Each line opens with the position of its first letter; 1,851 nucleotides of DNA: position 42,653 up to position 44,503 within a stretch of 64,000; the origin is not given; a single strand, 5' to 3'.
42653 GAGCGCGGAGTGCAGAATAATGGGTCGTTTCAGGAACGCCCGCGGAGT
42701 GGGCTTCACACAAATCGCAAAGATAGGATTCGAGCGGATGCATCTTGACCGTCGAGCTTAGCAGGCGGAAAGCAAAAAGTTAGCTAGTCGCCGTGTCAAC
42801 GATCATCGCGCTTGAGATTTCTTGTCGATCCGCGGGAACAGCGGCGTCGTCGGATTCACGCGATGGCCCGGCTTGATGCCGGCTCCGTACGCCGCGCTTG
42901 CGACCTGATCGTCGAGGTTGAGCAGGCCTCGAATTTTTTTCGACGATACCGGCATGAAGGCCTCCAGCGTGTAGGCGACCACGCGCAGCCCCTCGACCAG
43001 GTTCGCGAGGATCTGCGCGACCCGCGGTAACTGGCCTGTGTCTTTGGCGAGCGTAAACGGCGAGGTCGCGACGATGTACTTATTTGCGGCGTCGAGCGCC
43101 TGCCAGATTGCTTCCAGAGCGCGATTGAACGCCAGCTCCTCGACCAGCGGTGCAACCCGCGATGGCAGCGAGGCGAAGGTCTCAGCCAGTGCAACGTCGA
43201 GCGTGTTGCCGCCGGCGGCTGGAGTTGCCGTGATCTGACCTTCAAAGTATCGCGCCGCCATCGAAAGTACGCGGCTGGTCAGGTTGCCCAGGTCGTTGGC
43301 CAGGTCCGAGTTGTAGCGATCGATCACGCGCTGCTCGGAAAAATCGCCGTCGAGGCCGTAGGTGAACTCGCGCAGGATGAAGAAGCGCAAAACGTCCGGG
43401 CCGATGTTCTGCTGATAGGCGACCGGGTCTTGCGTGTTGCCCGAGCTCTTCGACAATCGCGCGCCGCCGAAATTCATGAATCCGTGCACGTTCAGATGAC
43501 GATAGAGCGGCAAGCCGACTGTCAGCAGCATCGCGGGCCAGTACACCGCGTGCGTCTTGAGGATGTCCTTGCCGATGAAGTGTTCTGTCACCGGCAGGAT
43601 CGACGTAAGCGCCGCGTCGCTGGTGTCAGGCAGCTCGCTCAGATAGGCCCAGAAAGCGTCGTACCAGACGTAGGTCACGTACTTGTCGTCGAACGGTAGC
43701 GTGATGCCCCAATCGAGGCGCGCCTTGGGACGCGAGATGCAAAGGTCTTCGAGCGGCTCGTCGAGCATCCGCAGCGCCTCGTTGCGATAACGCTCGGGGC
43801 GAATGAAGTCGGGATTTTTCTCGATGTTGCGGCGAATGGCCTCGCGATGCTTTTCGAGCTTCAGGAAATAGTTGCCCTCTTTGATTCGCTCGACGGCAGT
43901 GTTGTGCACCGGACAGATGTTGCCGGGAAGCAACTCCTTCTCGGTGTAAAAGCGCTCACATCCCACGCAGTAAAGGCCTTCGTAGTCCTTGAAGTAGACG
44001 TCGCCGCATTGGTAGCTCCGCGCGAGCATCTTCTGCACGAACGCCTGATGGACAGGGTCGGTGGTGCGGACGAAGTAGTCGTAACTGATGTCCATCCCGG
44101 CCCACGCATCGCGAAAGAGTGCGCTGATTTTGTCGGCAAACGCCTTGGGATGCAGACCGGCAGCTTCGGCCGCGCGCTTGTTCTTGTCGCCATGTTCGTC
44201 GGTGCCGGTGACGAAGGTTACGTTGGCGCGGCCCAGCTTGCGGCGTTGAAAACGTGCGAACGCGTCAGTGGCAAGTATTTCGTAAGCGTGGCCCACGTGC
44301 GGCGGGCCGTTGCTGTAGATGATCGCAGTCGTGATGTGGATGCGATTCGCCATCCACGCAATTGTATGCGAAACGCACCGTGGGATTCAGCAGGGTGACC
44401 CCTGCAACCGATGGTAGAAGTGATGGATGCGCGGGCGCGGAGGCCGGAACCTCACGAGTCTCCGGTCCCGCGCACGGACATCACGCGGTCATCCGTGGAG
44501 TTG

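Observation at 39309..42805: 3.5-kb AT-richer cassette inserted exactly into the metG-stop/tatD-start overlap, bounded by a perfect 14-bp direct repeat with a ghost tatD start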

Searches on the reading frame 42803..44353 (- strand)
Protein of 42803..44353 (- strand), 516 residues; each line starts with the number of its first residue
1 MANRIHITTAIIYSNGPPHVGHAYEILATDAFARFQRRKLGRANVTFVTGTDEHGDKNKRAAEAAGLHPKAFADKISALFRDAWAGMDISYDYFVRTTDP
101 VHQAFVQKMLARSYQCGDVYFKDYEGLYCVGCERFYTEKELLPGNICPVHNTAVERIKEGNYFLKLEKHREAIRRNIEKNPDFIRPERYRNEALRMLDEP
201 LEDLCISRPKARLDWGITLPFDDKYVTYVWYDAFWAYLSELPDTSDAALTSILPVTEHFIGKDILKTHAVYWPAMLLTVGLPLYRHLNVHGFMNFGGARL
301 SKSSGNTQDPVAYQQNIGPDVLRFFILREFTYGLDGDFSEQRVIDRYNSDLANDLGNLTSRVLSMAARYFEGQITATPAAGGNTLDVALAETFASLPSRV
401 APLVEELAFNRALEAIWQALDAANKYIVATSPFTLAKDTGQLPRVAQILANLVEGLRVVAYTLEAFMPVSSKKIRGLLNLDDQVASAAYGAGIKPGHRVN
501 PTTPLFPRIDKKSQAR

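Call 7: search_protein_families(library=pfam, proteins=[window:42803-44353:-], max_evalue=0.01)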
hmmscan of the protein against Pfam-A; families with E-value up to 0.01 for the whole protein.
window:42803-44353:- (516 aa): 3 families
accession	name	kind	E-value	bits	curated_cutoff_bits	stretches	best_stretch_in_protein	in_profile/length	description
PF09334.17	tRNA-synt_1g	-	5.7e-86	289.2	20.1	2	147-363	169-391/391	tRNA synthetases class I (M)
PF00133.28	tRNA-synt_1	-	3.9e-12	46.1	22.7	2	282-332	357-407/414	tRNA synthetases class I (I, L, M and V)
PF01406.26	tRNA-synt_1e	-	7.1e-05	22.8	27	0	17-122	22-132/301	tRNA synthetases class I (C) catalytic domain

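Call 23: find_related_loci(query=window:42803-44353:-, collection=genome_contigs, flank=6000)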
Query window:42803-44353:- (516 aa) in genome_contigs; peptide patterns used: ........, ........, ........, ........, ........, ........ (x = any residue, [..] = any of these).
210 stretches matched a pattern; 140 encode a relative of the query (tblastn E <= 1e-3); the best 80 are kept; 80 distinct loci.
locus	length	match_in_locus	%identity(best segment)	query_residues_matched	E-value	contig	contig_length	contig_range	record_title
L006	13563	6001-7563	90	1-516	0e+0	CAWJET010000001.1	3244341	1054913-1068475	MAG: uncultured delta proteobacterium isolate MFD09222.bin.1.22 genome assembly, contig: contig_37878, whole genome shot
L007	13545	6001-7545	89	1-515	0e+0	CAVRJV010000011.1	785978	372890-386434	MAG: uncultured delta proteobacterium isolate MFD05580.bin.2.15 genome assembly, contig: contig_48556, whole genome shot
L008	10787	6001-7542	89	1-514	0e+0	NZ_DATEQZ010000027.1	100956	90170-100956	MAG: Candidatus Binatus sp. isolate SMAG_U9060 k141_1116089, whole genome shotgun sequence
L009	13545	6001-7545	88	1-515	0e+0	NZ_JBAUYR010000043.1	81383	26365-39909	MAG: Candidatus Binatus sp. isolate MFD06940_ilm_asm_bin44 k127_323821, whole genome shotgun sequence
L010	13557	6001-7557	88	1-514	0e+0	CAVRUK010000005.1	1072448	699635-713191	MAG: uncultured delta proteobacterium isolate MFD02248.bin.1.51 genome assembly, contig: contig_7132, whole genome shotg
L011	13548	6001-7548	89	1-514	0e+0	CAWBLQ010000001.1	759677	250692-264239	MAG: Candidatus Binataceae bacterium isolate MFD02248.bin.1.59 genome assembly, contig: contig_10777, whole genome shotg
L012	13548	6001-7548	88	1-513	0e+0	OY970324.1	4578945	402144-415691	MAG: uncultured delta proteobacterium isolate MFD05502.bin.1.132 genome assembly, chromosome: 1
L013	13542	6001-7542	89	1-514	0e+0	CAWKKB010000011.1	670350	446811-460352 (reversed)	MAG: uncultured delta proteobacterium isolate MFD00731.bin.2.133 genome assembly, contig: contig_704, whole genome shotg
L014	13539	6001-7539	88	1-513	0e+0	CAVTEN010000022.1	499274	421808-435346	MAG: uncultured delta proteobacterium isolate MFD00964.bin.2.270 genome assembly, contig: contig_32, whole genome shotgu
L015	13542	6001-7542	88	1-514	0e+0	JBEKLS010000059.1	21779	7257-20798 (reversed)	MAG: Candidatus Binatus sp. isolate SPRUCE 376 SPRUCE_376_59, whole genome shotgun sequence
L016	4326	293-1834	87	1-514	0e+0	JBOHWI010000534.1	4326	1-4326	MAG: Candidatus Binatus sp. isolate TC-B3_metawrap_bin.1 k127_78764, whole genome shotgun sequence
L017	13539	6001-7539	88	3-515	0e+0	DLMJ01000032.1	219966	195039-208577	MAG TPA_asm: Candidatus Binatus soli isolate UBA7539 UBA7539_contig_281, whole genome shotgun sequence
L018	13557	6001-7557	87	1-514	0e+0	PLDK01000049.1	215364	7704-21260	MAG: Deltaproteobacteria bacterium isolate palsa_1114 73.20111000_P2D.7_contig_64, whole genome shotgun sequence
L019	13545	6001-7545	85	1-515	0e+0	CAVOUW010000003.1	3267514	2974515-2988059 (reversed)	MAG: uncultured delta proteobacterium isolate MFD10064.bin.1.24 genome assembly, contig: contig_9770, whole genome shotg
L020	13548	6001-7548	87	1-514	0e+0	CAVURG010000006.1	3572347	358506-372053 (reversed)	MAG: uncultured delta proteobacterium isolate MFD01299.bin.2.36 genome assembly, contig: contig_3968, whole genome shotg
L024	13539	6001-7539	83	1-513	0e+0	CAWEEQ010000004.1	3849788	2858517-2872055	MAG: uncultured delta proteobacterium isolate MFD01138.bin.1.15 genome assembly, contig: contig_9436, whole genome shotg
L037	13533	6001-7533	75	4-516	0e+0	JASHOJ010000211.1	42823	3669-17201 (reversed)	MAG: Candidatus Binataceae bacterium isolate JOPF020 JOPF_NEAR_contig_839078, whole genome shotgun sequence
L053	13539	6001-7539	71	1-511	0e+0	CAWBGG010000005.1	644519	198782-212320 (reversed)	MAG: uncultured delta proteobacterium isolate MFD09222.bin.1.50 genome assembly, contig: contig_67289, whole genome shot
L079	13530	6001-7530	66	1-511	0e+0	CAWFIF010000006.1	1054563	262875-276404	MAG: uncultured delta proteobacterium isolate MFD02248.bin.1.46 genome assembly, contig: contig_8336, whole genome shotg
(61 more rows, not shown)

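Call 48: search_protein_families(library=pfam, proteins=[L007:7664-9937:+, L014:7670-10387:+, L024:7708-10365:+, L019:7655-8671:+, L019:8581-9960:-, L019:10194-11108:-, L015:7563-8171:-, L037:7652-9346:+, L053:7545-8288:+, L079:7543-8196:-], max_evalue=0.001)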
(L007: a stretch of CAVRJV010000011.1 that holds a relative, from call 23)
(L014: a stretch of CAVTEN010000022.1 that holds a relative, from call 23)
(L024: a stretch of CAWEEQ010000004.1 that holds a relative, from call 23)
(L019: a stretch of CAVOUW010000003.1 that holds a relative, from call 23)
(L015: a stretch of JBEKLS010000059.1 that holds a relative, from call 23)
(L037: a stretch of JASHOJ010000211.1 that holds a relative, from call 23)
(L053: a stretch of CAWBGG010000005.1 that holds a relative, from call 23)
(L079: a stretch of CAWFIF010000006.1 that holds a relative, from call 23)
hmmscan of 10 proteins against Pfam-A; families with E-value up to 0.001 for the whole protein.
L007:7664-9937:+ (757 aa): 8 families
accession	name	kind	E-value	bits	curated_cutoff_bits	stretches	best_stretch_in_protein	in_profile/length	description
PF01436.27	NHL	-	6.1e-22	76.9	20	1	252-276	1-25/28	NHL repeat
PF22073.2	Cep192_D4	-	1.1e-16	61.4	35.5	2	651-756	4-111/112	Cep192 domain 4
PF15780.11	ASH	-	2.4e-13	50.5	27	2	498-582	3-92/98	Abnormal spindle-like microcephaly-assoc'd, ASPM-SPD-2-Hydin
PF22544.2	HYDIN_VesB_CFA65-like_Ig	-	3.9e-13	49.9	25.5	2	497-582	2-88/100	HYDIN/CFA65/VesB-like, Ig-like domain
PF07610.17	DUF1573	-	2.8e-07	30.9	26.1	1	523-593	25-96/98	Protein of unknown function (DUF1573)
PF12371.14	TMEM131_like_N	-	4.3e-07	30.5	28.8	0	498-578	1-82/84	Transmembrane protein 131-like N-terminal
PF25021.1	TEN_NHL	-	2.8e-05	23.7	27.1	0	250-275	139-164/357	Teneurin NHL domain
PF06739.17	SBBP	-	9.6e-05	22.7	20.5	0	255-269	15-29/38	Beta-propeller repeat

L014:7670-10387:+ (905 aa): 12 families
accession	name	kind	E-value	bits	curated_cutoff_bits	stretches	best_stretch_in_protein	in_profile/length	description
PF22073.2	Cep192_D4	-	2.6e-28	98.9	35.5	3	804-900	4-110/112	Cep192 domain 4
PF15780.11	ASH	-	4e-25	88.3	27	3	602-683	12-92/98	Abnormal spindle-like microcephaly-assoc'd, ASPM-SPD-2-Hydin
PF01436.27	NHL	-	1.9e-23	81.7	20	2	249-273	1-25/28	NHL repeat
PF22544.2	HYDIN_VesB_CFA65-like_Ig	-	7e-17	61.9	25.5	2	620-690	25-95/100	HYDIN/CFA65/VesB-like, Ig-like domain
PF24507.1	Ig_CFAP65_4th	-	1.5e-15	57.8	27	1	826-897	2-72/76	CFAP65, fourth Ig-like domain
PF07610.17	DUF1573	-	4.9e-11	43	26.1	1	513-591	18-97/98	Protein of unknown function (DUF1573)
PF12371.14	TMEM131_like_N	-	8.9e-09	35.9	28.8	0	599-679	3-82/84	Transmembrane protein 131-like N-terminal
PF06739.17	SBBP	-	5.2e-07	29.9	20.5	0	252-266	15-29/38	Beta-propeller repeat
PF24771.2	Ig_CFAP74_1st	-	3.6e-06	27.7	29.2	0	807-892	4-91/97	CFAP74 first Ig-like domain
PF25021.1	TEN_NHL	-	3.6e-05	23.4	27.1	0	248-273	140-165/357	Teneurin NHL domain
PF24499.1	Ig_TMEM131L_4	-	0.00021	22.1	27.8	0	853-899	87-133/136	TMEM131L fourth Ig-like domain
PF08450.18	SGL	-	0.00046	20.3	26.3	0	262-335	147-218/246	SMP-30/Gluconolactonase/LRE-like region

L024:7708-10365:+ (885 aa): 10 families
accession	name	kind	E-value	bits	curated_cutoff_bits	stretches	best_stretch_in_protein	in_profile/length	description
PF22073.2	Cep192_D4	-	3.7e-36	124.1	35.5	4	785-879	6-110/112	Cep192 domain 4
PF15780.11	ASH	-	4.9e-29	100.8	27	4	784-872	4-96/98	Abnormal spindle-like microcephaly-assoc'd, ASPM-SPD-2-Hydin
PF01436.27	NHL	-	3e-19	68.4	20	1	228-252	1-25/28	NHL repeat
PF22544.2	HYDIN_VesB_CFA65-like_Ig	-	7.3e-16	58.7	25.5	2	594-671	20-99/100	HYDIN/CFA65/VesB-like, Ig-like domain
PF24771.2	Ig_CFAP74_1st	-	3.6e-15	56.6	29.2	0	785-871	3-91/97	CFAP74 first Ig-like domain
PF24507.1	Ig_CFAP65_4th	-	1.3e-13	51.5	27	1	805-875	2-71/76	CFAP65, fourth Ig-like domain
PF12371.14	TMEM131_like_N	-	9.4e-11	42.2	28.8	0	475-554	2-82/84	Transmembrane protein 131-like N-terminal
PF22066.2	Cep192_D8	-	5e-10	40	33.5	1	789-880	12-100/101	Cep192 domain 8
PF07610.17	DUF1573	-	5.2e-07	30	26.1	0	493-570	19-97/98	Protein of unknown function (DUF1573)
PF22067.2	Cep192_D3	-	1.6e-05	25.3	27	0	697-763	17-85/99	Cep192 domain 3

L019:7655-8671:+ (338 aa): 0 families

L019:8581-9960:- (459 aa): 0 families

L019:10194-11108:- (304 aa): 4 families
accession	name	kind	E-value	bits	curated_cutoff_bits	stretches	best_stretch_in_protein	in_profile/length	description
PF13561.12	adh_short_C2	-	1.7e-68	231.2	27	1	32-267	1-233/236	Enoyl-(Acyl carrier protein) reductase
PF00106.31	adh_short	-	1.7e-58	197.7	26.6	1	26-215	1-189/195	short chain dehydrogenase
PF08659.16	KR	-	1.3e-10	41.9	22.6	1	29-180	4-154/180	KR domain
PF23441.1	SDR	-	0.0004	20.3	27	1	78-214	68-200/258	SDR-like rossmann domain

L015:7563-8171:- (202 aa): 0 families

L037:7652-9346:+ (564 aa): 0 families

L053:7545-8288:+ (247 aa): 10 families
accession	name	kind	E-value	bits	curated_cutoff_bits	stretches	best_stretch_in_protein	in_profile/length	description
PF13649.12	Methyltransf_25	-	1.3e-17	64.6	27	1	46-141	1-97/97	Methyltransferase domain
PF13489.12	Methyltransf_23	-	4.2e-13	49.8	27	1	28-221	6-160/164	Methyltransferase domain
PF08241.18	Methyltransf_11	-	2.7e-12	47.6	21.2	1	47-145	1-95/95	Methyltransferase domain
PF01209.24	Ubie_methyltran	-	1.2e-10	41.5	20.1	1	34-145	39-151/233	ubiE/COQ5 methyltransferase family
PF13847.12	Methyltransf_31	-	5e-10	39.7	27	1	41-148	2-113/145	Methyltransferase domain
PF08242.18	Methyltransf_12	-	2.9e-06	28.4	30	1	47-143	1-98/98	Methyltransferase domain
PF01135.25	PCMT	-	5.6e-06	26.7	20.3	1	33-151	64-178/210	Protein-L-isoaspartate(D-aspartate) O-methyltransferase (PCMT)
PF03848.20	TehB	-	1.6e-05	24.9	20.4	1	24-91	15-80/193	Tellurite resistance protein TehB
PF02353.26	CMAS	-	0.00048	20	27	1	25-88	45-109/273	Mycolic acid cyclopropane synthetase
PF05175.20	MTS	-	0.00094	19.3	23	0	34-110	23-102/170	Methyltransferase small domain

L079:7543-8196:- (217 aa): 0 families
